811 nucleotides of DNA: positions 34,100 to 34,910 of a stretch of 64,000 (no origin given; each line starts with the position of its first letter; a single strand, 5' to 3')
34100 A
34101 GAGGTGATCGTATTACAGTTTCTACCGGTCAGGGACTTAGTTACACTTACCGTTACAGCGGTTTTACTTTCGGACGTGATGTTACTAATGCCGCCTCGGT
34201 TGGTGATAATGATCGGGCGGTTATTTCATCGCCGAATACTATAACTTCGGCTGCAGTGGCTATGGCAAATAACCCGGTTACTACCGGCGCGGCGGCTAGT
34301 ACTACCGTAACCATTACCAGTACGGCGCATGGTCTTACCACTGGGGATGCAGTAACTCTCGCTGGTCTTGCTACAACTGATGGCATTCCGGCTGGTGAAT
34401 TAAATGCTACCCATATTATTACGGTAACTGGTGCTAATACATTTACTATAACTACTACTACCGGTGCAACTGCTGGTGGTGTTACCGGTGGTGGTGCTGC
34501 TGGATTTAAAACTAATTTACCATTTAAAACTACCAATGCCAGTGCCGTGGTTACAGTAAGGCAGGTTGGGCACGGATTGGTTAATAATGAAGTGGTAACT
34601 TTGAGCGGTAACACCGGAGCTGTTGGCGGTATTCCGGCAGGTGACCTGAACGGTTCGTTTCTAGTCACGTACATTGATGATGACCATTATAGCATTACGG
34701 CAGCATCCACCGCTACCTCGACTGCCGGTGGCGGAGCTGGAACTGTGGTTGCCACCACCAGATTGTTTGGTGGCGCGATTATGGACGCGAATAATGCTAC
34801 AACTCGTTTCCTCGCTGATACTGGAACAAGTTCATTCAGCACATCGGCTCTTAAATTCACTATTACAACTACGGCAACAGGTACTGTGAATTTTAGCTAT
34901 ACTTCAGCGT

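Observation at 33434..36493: Hook protein of ~1019 aa carries three copies of a ~55-aa module that also occurs once in the flagellin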

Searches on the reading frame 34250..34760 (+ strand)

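Call 23: search_solved_structures(query=window:34250-34760:+, max_evalue=10, show_alignments=3)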
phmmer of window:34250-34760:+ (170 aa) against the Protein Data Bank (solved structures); distinct sequences matched with E-value up to 10: 1.
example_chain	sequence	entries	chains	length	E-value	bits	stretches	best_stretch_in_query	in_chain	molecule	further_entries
4hiz_A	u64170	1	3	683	4.8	10.4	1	13-79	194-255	Endosialidase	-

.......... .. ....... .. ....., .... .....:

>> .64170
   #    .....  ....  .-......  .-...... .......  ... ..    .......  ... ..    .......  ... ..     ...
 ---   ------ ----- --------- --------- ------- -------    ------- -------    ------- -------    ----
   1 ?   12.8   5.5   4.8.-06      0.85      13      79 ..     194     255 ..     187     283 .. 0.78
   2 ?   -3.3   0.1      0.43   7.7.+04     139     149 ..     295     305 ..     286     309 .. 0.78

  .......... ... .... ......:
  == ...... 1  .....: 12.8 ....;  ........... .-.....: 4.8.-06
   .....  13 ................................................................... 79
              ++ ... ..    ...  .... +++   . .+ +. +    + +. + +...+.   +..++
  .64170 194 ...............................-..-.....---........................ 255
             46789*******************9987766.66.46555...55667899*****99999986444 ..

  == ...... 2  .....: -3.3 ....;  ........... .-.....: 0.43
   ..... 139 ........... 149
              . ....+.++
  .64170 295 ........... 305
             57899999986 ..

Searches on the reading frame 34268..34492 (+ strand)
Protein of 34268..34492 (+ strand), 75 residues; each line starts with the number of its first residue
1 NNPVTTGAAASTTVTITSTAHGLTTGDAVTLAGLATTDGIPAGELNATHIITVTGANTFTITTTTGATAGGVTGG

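Call 6: search_protein_families(library=pfam, proteins=[window:34268-34492:+], max_evalue=10)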
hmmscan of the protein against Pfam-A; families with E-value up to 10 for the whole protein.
seq(75 aa): 2 families
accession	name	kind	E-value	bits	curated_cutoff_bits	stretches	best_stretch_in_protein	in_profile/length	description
PF16190.11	E1_FCCH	-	7e-06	26.5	29.5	1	14-66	6-56/70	Ubiquitin-activating enzyme E1 FCCH domain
PF12195.14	End_beta_barrel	-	0.00037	20.8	35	1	6-68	11-68/83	Beta barrel domain of bacteriophage endosialidase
